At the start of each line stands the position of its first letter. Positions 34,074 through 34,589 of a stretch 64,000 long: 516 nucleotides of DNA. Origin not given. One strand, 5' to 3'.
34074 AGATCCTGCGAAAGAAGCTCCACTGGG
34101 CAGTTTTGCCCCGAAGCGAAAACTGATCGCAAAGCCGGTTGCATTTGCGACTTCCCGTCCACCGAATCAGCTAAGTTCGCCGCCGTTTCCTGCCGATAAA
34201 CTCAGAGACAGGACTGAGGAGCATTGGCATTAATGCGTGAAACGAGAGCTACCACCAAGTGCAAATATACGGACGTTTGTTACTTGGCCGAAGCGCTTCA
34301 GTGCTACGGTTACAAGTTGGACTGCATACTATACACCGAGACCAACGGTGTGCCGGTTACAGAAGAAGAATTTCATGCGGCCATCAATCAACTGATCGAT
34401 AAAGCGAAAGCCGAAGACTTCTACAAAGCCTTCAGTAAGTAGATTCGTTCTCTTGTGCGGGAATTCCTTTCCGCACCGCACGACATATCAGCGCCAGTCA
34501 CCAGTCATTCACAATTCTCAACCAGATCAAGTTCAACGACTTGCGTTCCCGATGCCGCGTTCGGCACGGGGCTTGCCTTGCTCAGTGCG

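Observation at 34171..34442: Low-GC 69-aa cysteine-containing ORF behind a sigma-28-like promoter at the head of the flagellar cluster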

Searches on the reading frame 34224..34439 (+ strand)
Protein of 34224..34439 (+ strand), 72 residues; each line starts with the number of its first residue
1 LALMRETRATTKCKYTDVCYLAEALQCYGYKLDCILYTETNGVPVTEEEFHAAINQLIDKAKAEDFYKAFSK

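Call 4: search_protein_families(library=pfam, proteins=[window:34233-34439:+], max_evalue=1)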
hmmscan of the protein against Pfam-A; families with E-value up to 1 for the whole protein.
seq(69 aa): 0 families

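Call 5: search_protein_families(library=ncbifam, proteins=[window:34233-34439:+], max_evalue=10)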
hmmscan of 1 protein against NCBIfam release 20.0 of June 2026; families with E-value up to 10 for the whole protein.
seq(69 aa): 1 family
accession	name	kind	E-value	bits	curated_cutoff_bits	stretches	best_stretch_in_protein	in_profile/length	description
TIGR03978.1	rSAM_paired_1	equivalog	0.034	12.9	370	1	17-58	285-327/466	His-Xaa-Ser system radical SAM maturase HxsB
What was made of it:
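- On FlgM anti-sigma-28 factor: No Pfam or NCBIfam FlgM hit (calls 4, 5).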

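Call 7: find_homologous_proteins(query=window:34224-34439:+, max_evalue=10)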
Query seq(72 aa) (72 aa): 4 proteins with E <= 10 among 5 candidates.
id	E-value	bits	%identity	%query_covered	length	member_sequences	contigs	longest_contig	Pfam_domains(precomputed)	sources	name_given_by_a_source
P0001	1.1e-39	151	100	96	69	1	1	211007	-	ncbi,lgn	-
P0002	1.0e-32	129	84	96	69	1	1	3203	-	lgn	-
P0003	9.7e-30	119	81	93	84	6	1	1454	-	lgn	-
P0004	2.5e-28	115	82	86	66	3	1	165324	-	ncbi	-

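Call 11: find_encoding_contigs(protein=P0004, flank=6000)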
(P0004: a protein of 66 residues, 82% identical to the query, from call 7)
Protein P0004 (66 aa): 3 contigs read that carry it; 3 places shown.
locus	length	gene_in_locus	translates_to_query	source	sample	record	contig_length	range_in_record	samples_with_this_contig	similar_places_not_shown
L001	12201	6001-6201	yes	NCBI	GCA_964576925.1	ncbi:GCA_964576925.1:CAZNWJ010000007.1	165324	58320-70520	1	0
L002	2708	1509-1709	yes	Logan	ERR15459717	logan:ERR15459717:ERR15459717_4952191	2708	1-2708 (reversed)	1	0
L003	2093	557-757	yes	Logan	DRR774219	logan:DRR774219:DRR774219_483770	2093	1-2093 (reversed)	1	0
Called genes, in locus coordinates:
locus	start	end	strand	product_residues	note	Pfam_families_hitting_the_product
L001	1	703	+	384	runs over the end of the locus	PF00108:Thiolase_N, PF22691:Thiolase_C_1, PF02803:Thiolase_C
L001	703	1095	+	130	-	PF12172:zf-ChsH2, PF01796:OB_ChsH2_C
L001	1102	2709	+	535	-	PF03255:ACCA (weak), PF01039:Carboxyl_trans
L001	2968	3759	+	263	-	PF00378:ECH_1, PF16113:ECH_2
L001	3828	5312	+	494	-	PF00289:Biotin_carb_N, PF02222:ATP-grasp, PF02786:CPSase_L_D2, PF07478:Dala_Dala_lig_C, PF02785:Biotin_carb_C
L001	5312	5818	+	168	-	PF00364:Biotin_lipoyl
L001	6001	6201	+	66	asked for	-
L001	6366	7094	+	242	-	PF00460:Flg_bb_rod (weak), PF22692:LlgE_F_G_D1, PF06429:Flg_bbr_C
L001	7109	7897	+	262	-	PF00460:Flg_bb_rod, PF22692:LlgE_F_G_D1, PF06429:Flg_bbr_C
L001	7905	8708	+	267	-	PF13144:ChapFlgA, PF08666:SAF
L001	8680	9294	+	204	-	PF02107:FlgH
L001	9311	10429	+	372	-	PF02119:FlgI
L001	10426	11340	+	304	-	PF01464:SLT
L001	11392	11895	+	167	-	PF05130:FlgN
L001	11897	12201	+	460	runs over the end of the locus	PF00460:Flg_bb_rod (faint), PF22638:FlgK_D1, PF06429:Flg_bbr_C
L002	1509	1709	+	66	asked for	-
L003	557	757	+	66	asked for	-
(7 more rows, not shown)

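Call 12: find_encoding_contigs(protein=P0002, flank=6000)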
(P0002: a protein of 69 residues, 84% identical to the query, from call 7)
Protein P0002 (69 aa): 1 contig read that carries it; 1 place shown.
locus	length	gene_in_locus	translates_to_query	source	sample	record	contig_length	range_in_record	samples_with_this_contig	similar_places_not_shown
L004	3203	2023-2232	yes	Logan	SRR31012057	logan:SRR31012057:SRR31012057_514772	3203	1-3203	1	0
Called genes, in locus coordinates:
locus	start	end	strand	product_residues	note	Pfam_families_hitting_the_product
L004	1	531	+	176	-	?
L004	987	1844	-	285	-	-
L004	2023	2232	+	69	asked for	-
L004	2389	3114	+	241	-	PF00460:Flg_bb_rod (weak), PF22692:LlgE_F_G_D1, PF06429:Flg_bbr_C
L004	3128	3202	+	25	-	?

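Call 13: find_encoding_contigs(protein=P0003, flank=6000)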
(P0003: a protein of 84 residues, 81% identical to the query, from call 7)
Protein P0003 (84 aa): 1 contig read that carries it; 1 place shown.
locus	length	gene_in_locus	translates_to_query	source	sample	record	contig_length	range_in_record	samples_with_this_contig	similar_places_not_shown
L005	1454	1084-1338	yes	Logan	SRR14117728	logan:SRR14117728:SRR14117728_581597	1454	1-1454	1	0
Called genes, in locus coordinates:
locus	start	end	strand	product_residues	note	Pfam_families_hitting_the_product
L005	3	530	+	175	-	?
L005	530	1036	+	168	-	PF25917:BSH_RND (faint), PF00364:Biotin_lipoyl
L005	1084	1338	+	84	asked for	-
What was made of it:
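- The upstream neighbour differs: NAD kinase, BCCP, or an opposite-strand gene (calls 11-13).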

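Call 21: search_solved_structures(query=A3, max_evalue=10)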
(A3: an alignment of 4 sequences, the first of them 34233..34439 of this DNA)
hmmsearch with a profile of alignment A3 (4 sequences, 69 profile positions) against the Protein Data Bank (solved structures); distinct sequences matched with E-value up to 10: 2.
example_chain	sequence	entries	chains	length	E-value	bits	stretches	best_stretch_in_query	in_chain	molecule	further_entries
6fuv_A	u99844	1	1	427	0.45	14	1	38-67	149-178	Solute Binding Protein, BlMnBP1 in complex with mannotriose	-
3ol3_A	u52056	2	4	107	0.67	13.4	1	32-65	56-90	Putative uncharacterized protein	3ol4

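Call 24: predict_structure(alignment_id=A3)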
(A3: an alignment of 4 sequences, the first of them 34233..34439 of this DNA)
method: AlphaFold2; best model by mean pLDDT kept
length: 69 residues; sequences in the alignment: 4
mean_pLDDT: 48.1   pTM: 0.30
mean pLDDT of the five models: 48.1, 46.2, 45.3, 44.9, 44.4
residues with pLDDT >= 90: 0; 70-90: 0; 50-70: 28; < 50: 41
segments of 3 or more residues with pLDDT < 50: 1-38
pLDDT, mean of each block of 10 residues (from residue 1): 37 39 40 46 62 61 52
secondary structure, 60 per line:
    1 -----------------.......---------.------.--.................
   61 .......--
elements in order: H18-24 H44-67

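Call 25: search_protein_representatives(alignment_id=A3)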
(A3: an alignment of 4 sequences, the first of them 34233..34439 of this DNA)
Query: 4 sequences, 69 profile positions. Proteins with E-value up to 0.001 (for the whole library): 37; up to 1e-10: 24; up to 1e-30: 0. The best 37 are listed.
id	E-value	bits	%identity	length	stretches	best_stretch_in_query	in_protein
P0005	5.9e-20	87.3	-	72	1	1-60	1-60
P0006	4.0e-18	81.4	-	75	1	8-65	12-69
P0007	2.9e-17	78.7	-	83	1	3-60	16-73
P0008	3.7e-17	78.3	-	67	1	8-61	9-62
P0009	2.2e-16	75.8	-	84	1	6-61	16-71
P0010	8.5e-16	74.0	-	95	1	8-61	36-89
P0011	2.8e-15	72.3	-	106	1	5-61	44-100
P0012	8.6e-15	70.8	-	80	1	8-61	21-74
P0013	9.6e-15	70.6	-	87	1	5-61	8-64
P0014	1.2e-14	70.3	-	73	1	5-62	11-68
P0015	1.9e-14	69.7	-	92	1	8-63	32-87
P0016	2.8e-14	69.1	-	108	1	6-63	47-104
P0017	3.7e-14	68.7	-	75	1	7-63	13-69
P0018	5.1e-14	68.3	-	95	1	5-61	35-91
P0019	1.7e-13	66.6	-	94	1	5-62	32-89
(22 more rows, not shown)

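Call 27: search_protein_families(library=pfam, alignment_id=A4, max_evalue=0.1)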
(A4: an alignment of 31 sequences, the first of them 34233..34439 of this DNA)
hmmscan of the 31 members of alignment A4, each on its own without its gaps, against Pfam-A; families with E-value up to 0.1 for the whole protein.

A. member 1, window:34233-34439:+ (69 aa): 0 families

B. families by the number of members that match (of 31 scanned): 2 families
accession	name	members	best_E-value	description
PF12408.13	DUF3666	1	0.015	Ribose-5-phosphate isomerase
PF10730.14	DUF2521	1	0.088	Protein of unknown function (DUF2521)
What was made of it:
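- On WhiB-like (Wbl) Fe-S proteins: No Pfam hit for any of 31 members (call 27).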

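Call 30: find_related_loci(query=A5, collection=genome_contigs, flank=6000)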
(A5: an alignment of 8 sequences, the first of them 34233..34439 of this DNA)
Query A5 (69 aa) in genome_contigs; peptide patterns used: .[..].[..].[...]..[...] (x = any residue, [..] = any of these).
62 stretches matched a pattern; 54 encode a relative of the query (tblastn E <= 1e-3); 54 distinct loci.
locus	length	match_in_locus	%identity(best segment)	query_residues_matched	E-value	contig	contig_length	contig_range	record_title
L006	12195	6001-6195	82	1-65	1e-33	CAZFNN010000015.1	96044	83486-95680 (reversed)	MAG TPA_asm: uncultured Ignavibacteria bacterium isolate SRP323723_co1_126 genome assembly, contig: NODE_198_length_9604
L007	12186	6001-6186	81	1-62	1e-32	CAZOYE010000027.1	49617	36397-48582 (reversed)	MAG TPA_asm: uncultured Ignavibacteria bacterium isolate SRP323723_co1_129 genome assembly, contig: NODE_563_length_4961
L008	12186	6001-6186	82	1-62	3e-32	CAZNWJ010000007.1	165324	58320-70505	MAG TPA_asm: uncultured Ignavibacteria bacterium isolate binchicken_co16_17 genome assembly, contig: NODE_117_length_165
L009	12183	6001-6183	72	1-61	2e-29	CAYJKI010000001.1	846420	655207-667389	MAG TPA_asm: uncultured Ignavibacteria bacterium isolate ERP124720_co1_89 genome assembly, contig: NODE_7_length_846420_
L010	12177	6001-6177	75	1-59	8e-29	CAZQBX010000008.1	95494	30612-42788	MAG TPA_asm: uncultured Ignavibacteria bacterium isolate binchicken_co16_313 genome assembly, contig: NODE_376_length_95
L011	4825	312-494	70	1-61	3e-28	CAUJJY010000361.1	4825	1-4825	MAG: candidate division Zixibacteria bacterium isolate KLAP179 genome assembly, contig: KLAP179_309051, whole genome sho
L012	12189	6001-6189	68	1-63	5e-28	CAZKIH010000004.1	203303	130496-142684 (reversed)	MAG TPA_asm: uncultured Ignavibacteria bacterium isolate SRP173033_co2_66 genome assembly, contig: NODE_14_length_203303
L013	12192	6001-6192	66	1-64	2e-26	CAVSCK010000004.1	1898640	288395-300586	MAG: uncultured bacterium isolate MFD05942.bin.1.428 genome assembly, contig: contig_8898, whole genome shotgun sequence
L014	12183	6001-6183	52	1-61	4e-20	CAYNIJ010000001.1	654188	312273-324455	MAG TPA_asm: uncultured Ignavibacteriales bacterium isolate SRP302447_co2_58 genome assembly, contig: NODE_23_length_654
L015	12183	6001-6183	52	1-61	6e-20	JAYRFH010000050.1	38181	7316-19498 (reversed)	MAG: Candidatus Zixiibacteriota bacterium isolate SH_SHASGE3bin.27 k141_307522, whole genome shotgun sequence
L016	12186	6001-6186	56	1-62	2e-19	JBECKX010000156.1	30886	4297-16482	MAG: Candidatus Zixiibacteriota bacterium isolate ETDI71 k127_1640603, whole genome shotgun sequence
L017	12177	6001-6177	59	1-59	7e-19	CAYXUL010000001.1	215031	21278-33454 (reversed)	MAG TPA_asm: uncultured Ignavibacteria bacterium isolate SRP214966_co3_82 genome assembly, contig: NODE_3_length_215031_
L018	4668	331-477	57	11-59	2e-18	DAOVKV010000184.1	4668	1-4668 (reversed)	MAG TPA_asm: bacterium isolate CSMAG_1428 CSMAG_1428_k141_3081030_length_4668_cov_13.0000, whole genome shotgun sequence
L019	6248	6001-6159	55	9-61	2e-17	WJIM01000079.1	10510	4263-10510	MAG: Candidatus Zixiibacteriota bacterium isolate Bin_249 k141_536800, whole genome shotgun sequence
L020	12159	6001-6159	55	9-61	2e-17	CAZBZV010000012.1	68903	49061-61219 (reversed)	MAG TPA_asm: uncultured Ignavibacteria bacterium isolate SRP141376_co2_104 genome assembly, contig: NODE_1021_length_689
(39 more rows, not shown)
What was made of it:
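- Tried and rejected: It worked with 8 sequences (call 30).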

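Call 34: find_homologous_proteins(query=A4, max_evalue=0.001)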
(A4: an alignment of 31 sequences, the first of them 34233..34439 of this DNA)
Query A4 (31 sequences) (69 aa, profile of the alignment): 204 proteins with E <= 0.001 among 462 candidates; the best 120 are listed.
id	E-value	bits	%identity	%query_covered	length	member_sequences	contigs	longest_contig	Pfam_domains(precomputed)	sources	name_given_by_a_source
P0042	3.0e-30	122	48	87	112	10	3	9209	-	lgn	-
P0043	6.2e-30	121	47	87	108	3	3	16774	-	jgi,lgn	-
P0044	7.8e-30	120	47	87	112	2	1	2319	-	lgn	-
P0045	1.0e-29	120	53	77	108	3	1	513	-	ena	-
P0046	1.9e-29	119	47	87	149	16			-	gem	-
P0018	2.3e-29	119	45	87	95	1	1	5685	-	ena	-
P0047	2.9e-29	118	48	84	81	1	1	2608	-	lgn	-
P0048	3.3e-29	118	44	88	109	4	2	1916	-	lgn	-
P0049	3.5e-29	118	52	87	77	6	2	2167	-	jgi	jgi:hypothetical protein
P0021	3.7e-29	118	47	77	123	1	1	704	-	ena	-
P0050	6.1e-29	117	51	77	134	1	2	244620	-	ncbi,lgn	-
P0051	7.1e-29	117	47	84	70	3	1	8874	-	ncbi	-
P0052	8.1e-29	117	49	77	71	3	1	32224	-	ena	-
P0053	8.8e-29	117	51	83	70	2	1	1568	-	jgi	jgi:hypothetical protein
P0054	1.1e-28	117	42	86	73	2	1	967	-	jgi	-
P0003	3.8e-25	105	82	94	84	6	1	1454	-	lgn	-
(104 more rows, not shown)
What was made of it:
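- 34233..34442 (+): Protein-coding gene, 69 aa: a Cys4 small protein (C10, C16, C24, C31) with a C-terminal helix at about residues 44-67. About 31 clusters at 50% identity (call 25) and 204 clusters at 90% (call 34).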

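Call 37: search_solved_structures(query=A6, max_evalue=10)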
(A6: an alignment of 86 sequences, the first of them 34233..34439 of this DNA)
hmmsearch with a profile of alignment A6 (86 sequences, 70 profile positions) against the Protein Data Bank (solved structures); distinct sequences matched with E-value up to 10: 2.
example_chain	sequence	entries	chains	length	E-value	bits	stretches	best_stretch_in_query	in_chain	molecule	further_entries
8tj7_B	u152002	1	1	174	1.1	12.2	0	48-69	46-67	Hemagglutinin HA2 chain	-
8tj6_B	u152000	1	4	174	1.3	12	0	48-69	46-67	Hemagglutinin HA2 chain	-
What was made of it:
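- Checked: 'No family I recognise' is confirmed: no Pfam, NCBIfam or PDB hit (calls 4, 5, 21, 27, 37).
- Tried and rejected: PDB sequence search with 4- and 86-sequence profiles (calls 21, 37).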
